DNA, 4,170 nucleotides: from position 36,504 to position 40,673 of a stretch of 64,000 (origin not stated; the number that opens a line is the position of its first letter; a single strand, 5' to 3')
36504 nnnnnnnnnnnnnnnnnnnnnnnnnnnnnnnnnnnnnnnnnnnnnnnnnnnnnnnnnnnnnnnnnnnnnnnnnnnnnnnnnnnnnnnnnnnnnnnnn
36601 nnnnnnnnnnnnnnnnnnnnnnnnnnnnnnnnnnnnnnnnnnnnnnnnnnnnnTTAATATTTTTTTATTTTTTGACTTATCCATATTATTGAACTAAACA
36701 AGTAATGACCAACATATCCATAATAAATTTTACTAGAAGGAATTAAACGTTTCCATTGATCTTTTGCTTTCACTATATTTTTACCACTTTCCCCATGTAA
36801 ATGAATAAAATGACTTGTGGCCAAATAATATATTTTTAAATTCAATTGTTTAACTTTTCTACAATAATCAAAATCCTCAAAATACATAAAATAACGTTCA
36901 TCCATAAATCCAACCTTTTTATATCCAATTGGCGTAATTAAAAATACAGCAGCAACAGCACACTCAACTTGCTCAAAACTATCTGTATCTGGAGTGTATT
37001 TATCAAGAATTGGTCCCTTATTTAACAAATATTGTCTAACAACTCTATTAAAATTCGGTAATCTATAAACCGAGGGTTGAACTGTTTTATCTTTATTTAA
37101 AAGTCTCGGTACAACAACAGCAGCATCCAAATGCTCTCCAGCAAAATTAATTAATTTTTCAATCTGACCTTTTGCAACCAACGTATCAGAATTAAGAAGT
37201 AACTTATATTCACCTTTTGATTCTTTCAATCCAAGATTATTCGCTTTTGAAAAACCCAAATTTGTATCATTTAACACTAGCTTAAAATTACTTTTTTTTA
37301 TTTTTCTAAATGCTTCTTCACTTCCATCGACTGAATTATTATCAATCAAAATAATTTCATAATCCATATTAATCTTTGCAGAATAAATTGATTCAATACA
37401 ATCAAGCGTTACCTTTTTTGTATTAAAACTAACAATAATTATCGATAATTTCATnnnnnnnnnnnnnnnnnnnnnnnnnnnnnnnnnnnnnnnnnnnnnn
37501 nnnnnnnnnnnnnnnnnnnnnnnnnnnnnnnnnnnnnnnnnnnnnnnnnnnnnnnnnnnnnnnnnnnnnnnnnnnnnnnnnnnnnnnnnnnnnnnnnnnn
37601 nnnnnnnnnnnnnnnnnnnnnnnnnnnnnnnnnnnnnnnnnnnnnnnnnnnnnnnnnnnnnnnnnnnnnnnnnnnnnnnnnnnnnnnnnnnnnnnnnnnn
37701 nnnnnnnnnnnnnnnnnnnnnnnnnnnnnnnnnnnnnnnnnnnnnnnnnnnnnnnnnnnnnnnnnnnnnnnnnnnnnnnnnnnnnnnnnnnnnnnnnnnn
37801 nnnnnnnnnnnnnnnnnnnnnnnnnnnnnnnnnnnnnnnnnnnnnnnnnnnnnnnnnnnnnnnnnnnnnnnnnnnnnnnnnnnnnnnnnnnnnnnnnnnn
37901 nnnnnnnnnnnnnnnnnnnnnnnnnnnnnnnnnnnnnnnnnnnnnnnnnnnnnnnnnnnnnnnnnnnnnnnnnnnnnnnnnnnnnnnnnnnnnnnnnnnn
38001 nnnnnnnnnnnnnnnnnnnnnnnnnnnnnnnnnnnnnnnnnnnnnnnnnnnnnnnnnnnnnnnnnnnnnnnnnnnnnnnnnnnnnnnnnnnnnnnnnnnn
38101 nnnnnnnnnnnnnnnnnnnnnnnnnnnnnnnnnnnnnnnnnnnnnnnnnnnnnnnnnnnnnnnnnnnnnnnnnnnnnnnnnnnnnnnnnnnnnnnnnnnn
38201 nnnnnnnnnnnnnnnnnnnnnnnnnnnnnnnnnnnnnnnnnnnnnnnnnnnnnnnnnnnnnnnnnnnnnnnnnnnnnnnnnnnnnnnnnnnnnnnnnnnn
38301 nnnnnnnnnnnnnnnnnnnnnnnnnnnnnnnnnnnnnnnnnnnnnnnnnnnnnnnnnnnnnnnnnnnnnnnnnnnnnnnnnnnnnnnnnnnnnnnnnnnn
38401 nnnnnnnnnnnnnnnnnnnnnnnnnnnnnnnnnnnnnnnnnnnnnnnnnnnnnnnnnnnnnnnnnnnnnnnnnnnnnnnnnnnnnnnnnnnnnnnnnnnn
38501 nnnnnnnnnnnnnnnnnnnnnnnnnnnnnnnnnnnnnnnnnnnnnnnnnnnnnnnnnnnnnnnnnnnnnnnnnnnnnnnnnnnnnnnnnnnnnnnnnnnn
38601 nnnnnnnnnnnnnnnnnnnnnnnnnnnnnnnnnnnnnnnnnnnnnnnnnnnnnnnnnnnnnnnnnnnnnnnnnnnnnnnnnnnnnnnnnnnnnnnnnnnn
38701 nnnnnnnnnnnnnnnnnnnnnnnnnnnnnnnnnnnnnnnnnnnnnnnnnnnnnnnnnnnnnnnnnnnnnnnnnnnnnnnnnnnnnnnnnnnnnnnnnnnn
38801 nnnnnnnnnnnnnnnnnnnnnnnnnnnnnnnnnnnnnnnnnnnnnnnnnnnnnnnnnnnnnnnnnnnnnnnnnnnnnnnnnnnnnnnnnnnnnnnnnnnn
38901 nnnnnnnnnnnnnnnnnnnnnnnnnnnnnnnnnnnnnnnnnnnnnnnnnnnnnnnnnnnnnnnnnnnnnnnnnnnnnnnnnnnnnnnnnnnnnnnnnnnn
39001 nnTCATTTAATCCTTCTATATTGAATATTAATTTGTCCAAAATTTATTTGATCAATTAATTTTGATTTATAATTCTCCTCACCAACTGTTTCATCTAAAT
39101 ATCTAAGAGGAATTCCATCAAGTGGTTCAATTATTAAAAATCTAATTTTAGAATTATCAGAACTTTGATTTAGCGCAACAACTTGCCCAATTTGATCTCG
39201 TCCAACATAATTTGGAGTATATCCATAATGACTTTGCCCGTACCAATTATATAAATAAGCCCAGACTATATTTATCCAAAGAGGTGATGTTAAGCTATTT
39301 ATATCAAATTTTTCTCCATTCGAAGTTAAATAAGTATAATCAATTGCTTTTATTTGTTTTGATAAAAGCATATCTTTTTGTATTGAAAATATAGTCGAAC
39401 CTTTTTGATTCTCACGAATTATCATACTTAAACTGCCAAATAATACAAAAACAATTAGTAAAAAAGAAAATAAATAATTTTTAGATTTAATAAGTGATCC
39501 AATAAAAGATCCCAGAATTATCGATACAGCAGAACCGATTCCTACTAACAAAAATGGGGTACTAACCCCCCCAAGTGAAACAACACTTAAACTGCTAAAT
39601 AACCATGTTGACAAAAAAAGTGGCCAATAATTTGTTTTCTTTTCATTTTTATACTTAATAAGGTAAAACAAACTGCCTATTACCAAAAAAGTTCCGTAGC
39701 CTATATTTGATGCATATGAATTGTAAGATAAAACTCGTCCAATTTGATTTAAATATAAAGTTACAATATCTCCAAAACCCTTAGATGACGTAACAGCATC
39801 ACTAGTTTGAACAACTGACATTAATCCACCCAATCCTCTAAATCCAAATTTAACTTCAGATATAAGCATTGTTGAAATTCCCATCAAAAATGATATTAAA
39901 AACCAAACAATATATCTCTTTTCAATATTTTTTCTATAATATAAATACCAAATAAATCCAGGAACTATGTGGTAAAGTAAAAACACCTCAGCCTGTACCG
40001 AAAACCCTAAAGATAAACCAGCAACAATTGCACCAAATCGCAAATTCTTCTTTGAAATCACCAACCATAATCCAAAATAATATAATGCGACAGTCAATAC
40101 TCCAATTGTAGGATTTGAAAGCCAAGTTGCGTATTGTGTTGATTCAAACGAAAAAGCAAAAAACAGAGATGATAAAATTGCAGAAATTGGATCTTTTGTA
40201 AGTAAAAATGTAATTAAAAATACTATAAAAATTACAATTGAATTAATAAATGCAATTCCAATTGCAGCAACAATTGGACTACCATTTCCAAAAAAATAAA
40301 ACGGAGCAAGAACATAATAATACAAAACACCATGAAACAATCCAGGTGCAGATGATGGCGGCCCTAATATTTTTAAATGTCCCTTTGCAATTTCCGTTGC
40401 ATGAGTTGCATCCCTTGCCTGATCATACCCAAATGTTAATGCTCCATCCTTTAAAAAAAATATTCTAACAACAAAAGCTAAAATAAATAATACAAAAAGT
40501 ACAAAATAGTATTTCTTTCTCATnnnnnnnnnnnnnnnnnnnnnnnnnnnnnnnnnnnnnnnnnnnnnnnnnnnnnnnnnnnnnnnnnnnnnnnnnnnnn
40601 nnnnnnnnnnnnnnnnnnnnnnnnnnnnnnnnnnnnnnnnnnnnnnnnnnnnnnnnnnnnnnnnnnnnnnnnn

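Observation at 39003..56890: Second paralog family of ArnT-like GT-C enzymes with D(E/Q)xRDA loop motif, including one motif-divergent member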

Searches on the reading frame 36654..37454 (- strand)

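Call 18: search_protein_families(library=pfam, proteins=[window:36654-37454:-], max_evalue=0.001)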
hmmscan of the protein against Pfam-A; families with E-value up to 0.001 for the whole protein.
window:36654-37454:- (266 aa): 3 families
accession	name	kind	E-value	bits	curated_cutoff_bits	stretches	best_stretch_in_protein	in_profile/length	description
PF00535.33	Glycos_transf_2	-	6.4e-25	88.4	23.3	1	4-132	1-130/168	Glycosyl transferase family 2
PF13641.12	Glyco_tranf_2_3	-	6.2e-11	43.2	27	1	3-234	3-227/230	Glycosyltransferase like family 2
PF10111.15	Glyco_tranf_2_2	-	7.3e-06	26.1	27.3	1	29-198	27-196/276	Glycosyltransferase like family 2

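Call 21: search_protein_families(library=ncbifam, proteins=[window:36654-37454:-], max_evalue=0.00001)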
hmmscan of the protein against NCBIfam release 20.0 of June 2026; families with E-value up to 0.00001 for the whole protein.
window:36654-37454:- (266 aa): 14 families
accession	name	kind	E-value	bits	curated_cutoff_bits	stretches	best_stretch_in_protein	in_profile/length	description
TIGR01556.1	rhamnosyltran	subfamily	4.4e-17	62.2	200.55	1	16-229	6-211/281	rhamnosyltransferase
NF007482.0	PRK10073.1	equivalog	6.2e-14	51.7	423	1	2-113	7-119/334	glycosyltransferase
TIGR03111.1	glyc2_xrt_Gpos1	hypoth_equivalog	4.7e-12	45.4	363.95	1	3-106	51-157/439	TIGR03111 family XrtG-associated glycosyltransferase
NF047683.1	TeichurnBiosyTuaG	equivalog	1.3e-11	44.7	400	1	3-109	8-115/252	teichuronic acid biosynthesis protein TuaG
NF050050.1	ProtGlycPglI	equivalog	2.3e-09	37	500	1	2-122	3-124/306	GalNAc(5)-diNAcBac-PP-undecaprenol beta-1,3-glucosyltransferase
TIGR03937.1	PgaC_IcaA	equivalog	6.2e-09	35.3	422.3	1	2-121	46-168/407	poly-beta-1,6-N-acetyl-D-glucosamine synthase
NF053739.1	GlytfEpsEBac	equivalog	1.1e-08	34.4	450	1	2-123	2-125/265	glycosyltransferase EpsE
NF038302.1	EPS_HpsE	equivalog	6e-08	32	300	1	1-118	1-124/307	hormogonium polysaccharide biosynthesis glycosyltransferase HpsE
NF038299.1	EPS_HpsN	equivalog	1.9e-07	30.3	425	0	2-125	2-126/317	hormogonium polysaccharide biosynthesis glycosyltransferase HpsN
NF041875.1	EPS_EpsD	equivalog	3.5e-07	29.9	370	1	3-137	1-130/325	exopolysaccharide biosynthesis glycosyltransferase EpsD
TIGR03965.1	mycofact_glyco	equivalog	1.3e-06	27.6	280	1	4-137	77-206/467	mycofactocin biosynthesis glycosyltransferase MftF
TIGR04283.1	glyco_like_mftF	equivalog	3.3e-06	26.8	182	0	3-107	1-100/221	TIGR04283 family arsenosugar biosynthesis glycosyltransferase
TIGR04242.1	nodulat_NodC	equivalog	4.4e-06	25.9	550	1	4-103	51-154/395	chitooligosaccharide synthase NodC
TIGR04009.1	wcaE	equivalog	7.3e-06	25.4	369.2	0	1-99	1-101/248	colanic acid biosynthesis glycosyltransferase WcaE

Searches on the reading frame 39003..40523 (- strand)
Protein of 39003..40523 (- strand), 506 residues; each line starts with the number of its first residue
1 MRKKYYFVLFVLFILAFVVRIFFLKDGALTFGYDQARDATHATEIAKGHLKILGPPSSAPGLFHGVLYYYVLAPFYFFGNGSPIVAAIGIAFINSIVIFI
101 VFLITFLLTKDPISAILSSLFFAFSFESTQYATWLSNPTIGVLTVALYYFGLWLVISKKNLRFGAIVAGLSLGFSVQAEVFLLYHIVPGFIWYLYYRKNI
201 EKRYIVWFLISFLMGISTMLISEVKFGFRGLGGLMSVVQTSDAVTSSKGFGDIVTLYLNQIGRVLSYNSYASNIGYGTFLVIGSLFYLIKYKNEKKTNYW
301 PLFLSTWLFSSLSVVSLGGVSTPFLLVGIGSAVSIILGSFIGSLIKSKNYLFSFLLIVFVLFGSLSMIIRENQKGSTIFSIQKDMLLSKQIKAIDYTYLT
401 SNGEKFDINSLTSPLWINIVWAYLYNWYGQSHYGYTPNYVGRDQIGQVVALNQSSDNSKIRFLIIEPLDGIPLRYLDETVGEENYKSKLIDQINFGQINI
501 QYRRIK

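Call 5: search_protein_families(library=pfam, proteins=[window:39003-40523:-], max_evalue=0.1)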
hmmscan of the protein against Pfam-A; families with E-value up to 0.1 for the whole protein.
window:39003-40523:- (506 aa): 0 families

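Call 6: search_protein_families(library=ncbifam, proteins=[window:39003-40523:-], max_evalue=0.1)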
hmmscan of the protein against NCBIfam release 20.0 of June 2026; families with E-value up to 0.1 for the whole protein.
window:39003-40523:- (506 aa): 0 families

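Call 9: search_solved_structures(query=A1, max_evalue=10, show_alignments=3)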
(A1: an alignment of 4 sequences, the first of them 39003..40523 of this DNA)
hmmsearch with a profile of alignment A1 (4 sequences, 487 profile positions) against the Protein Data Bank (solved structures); distinct sequences matched with E-value up to 10: 0.

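Call 59: find_homologous_proteins(query=window:39003-40523:-)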
Query window:39003-40523:- (506 aa): 538 proteins with E <= 0.001 among 8000 candidates; the best 120 are listed.
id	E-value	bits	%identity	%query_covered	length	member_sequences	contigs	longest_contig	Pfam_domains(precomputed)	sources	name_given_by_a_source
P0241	0.0e+0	1100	100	100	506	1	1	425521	-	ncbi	-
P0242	3.0e-174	599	55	100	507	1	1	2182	-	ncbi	ncbi:hypothetical protein ACFL15_02665 [Patescibacteria group bacterium]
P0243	2.4e-173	596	56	96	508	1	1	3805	-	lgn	-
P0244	4.9e-173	595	56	100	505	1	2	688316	-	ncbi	-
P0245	9.2e-173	594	54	100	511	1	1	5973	-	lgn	-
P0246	1.5e-172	593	55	100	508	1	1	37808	-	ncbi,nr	ncbi:hypothetical protein HY045_00865 [Candidatus Woesebacteria bacterium]|nr:hypothetical protein [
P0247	1.9e-172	593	54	100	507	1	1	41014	-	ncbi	ncbi:ArnT family glycosyltransferase [Patescibacteria group bacterium]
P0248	2.4e-172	592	54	100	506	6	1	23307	-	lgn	-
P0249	4.5e-172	592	55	100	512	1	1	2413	-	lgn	-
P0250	6.4e-172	591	55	99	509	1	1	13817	-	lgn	-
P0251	1.5e-171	590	52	100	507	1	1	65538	-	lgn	-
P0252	3.5e-171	589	53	99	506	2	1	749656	-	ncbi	-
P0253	5.7e-171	588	54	96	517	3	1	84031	-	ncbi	-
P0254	9.7e-171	587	56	95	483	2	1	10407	PF13231.13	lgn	-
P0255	2.5e-170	586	54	100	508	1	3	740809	-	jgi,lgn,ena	-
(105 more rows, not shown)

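Call 71: search_protein_representatives(alignment_id=A1)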
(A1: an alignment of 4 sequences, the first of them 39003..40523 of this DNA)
Query: 4 sequences, 487 profile positions. Proteins with E-value up to 0.001 (for the whole library): 13669; up to 1e-10: 6160; up to 1e-30: 2041. The best 150 are listed.
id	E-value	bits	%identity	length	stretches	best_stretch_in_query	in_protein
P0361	1.4e-108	380.3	-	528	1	3-483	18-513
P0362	3.4e-108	379.0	-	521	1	8-485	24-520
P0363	7.2e-107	374.7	-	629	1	3-484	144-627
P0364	2.7e-105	369.5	-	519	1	2-486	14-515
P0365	7.0e-105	368.1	-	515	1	6-485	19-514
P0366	8.5e-100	351.3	-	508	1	7-482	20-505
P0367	5.7e-98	345.3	-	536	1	3-483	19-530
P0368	1.2e-96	340.9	-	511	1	5-487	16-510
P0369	1.1e-94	334.5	-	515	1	6-483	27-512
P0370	1.3e-94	334.3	-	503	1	4-486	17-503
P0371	1.2e-92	327.7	-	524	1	4-483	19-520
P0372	1.4e-89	317.7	-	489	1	4-485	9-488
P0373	1.4e-89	317.7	-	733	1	6-486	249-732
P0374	2.0e-89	317.2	-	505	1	2-485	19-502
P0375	5.2e-89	315.8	-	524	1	3-482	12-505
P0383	2.5e-85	303.6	-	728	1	3-483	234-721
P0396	4.1e-81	289.7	-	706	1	3-484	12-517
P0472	2.2e-68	247.8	-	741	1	7-429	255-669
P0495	2.8e-66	240.8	-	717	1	3-465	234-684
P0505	2.8e-65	237.5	-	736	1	9-420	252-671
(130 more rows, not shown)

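Call 79: search_protein_families(library=pfam, proteins=[P0373, P0383, P0472, P0495, P0505, P0396, P0363], max_evalue=0.001)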
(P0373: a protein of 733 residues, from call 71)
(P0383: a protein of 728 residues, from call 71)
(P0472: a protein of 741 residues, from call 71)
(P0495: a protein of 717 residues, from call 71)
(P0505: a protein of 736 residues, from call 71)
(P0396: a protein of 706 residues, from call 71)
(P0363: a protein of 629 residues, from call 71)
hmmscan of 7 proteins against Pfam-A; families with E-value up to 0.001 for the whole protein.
P0373 (733 aa): 4 families
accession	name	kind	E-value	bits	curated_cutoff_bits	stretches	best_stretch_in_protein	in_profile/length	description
PF00535.33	Glycos_transf_2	-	1e-34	120.4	23.3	1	6-171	1-167/168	Glycosyl transferase family 2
PF13231.12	PMT_2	-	1e-09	39.3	26.1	1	310-465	4-160/160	Dolichyl-phosphate-mannose-protein mannosyltransferase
PF13641.12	Glyco_tranf_2_3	-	1.6e-05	25.5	27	1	5-98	3-97/230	Glycosyltransferase like family 2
PF02366.24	PMT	-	1.9e-05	24.8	22.7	1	330-465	85-233/245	Dolichyl-phosphate-mannose-protein mannosyltransferase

P0383 (728 aa): 4 families
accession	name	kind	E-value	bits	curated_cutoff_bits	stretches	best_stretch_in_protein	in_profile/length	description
PF00535.33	Glycos_transf_2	-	5.1e-26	92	23.3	1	6-167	1-167/168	Glycosyl transferase family 2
PF13231.12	PMT_2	-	1.5e-09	38.7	26.1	1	297-458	4-159/160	Dolichyl-phosphate-mannose-protein mannosyltransferase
PF02366.24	PMT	-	5.1e-06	26.7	22.7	1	308-459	76-233/245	Dolichyl-phosphate-mannose-protein mannosyltransferase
PF10111.15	Glyco_tranf_2_2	-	0.00097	19.1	27.3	0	6-97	1-92/276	Glycosyltransferase like family 2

P0472 (741 aa): 4 families
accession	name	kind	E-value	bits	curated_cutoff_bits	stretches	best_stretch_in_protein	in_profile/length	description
PF00535.33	Glycos_transf_2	-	4.1e-28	98.9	23.3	1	8-168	1-166/168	Glycosyl transferase family 2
PF13231.12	PMT_2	-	9.2e-10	39.4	26.1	1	314-468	4-159/160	Dolichyl-phosphate-mannose-protein mannosyltransferase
PF10111.15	Glyco_tranf_2_2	-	5.9e-07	29.7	27.3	1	23-111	19-104/276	Glycosyltransferase like family 2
PF13641.12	Glyco_tranf_2_3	-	1.2e-06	29.2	27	1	5-109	2-107/230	Glycosyltransferase like family 2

P0495 (717 aa): 3 families
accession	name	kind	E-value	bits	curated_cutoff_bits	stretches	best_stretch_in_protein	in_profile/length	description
PF00535.33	Glycos_transf_2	-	6.1e-31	108.1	23.3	1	8-170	1-168/168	Glycosyl transferase family 2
PF13231.12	PMT_2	-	4.9e-13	50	26.1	1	297-451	4-159/160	Dolichyl-phosphate-mannose-protein mannosyltransferase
PF10111.15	Glyco_tranf_2_2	-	1.7e-07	31.4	27.3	1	8-112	1-102/276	Glycosyltransferase like family 2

P0505 (736 aa): 1 family
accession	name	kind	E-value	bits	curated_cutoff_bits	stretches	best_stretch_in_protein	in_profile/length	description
PF13231.12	PMT_2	-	6e-14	53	26.1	1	309-463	4-160/160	Dolichyl-phosphate-mannose-protein mannosyltransferase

P0396 (706 aa): 1 family
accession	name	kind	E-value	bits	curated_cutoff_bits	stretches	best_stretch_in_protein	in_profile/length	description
PF13231.12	PMT_2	-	1.6e-13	51.6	26.1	1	75-221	4-146/160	Dolichyl-phosphate-mannose-protein mannosyltransferase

P0363 (629 aa): 1 family
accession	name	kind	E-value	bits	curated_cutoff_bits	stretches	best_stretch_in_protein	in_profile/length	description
PF13231.12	PMT_2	-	6.1e-11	43.2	26.1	1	208-358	4-158/160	Dolichyl-phosphate-mannose-protein mannosyltransferase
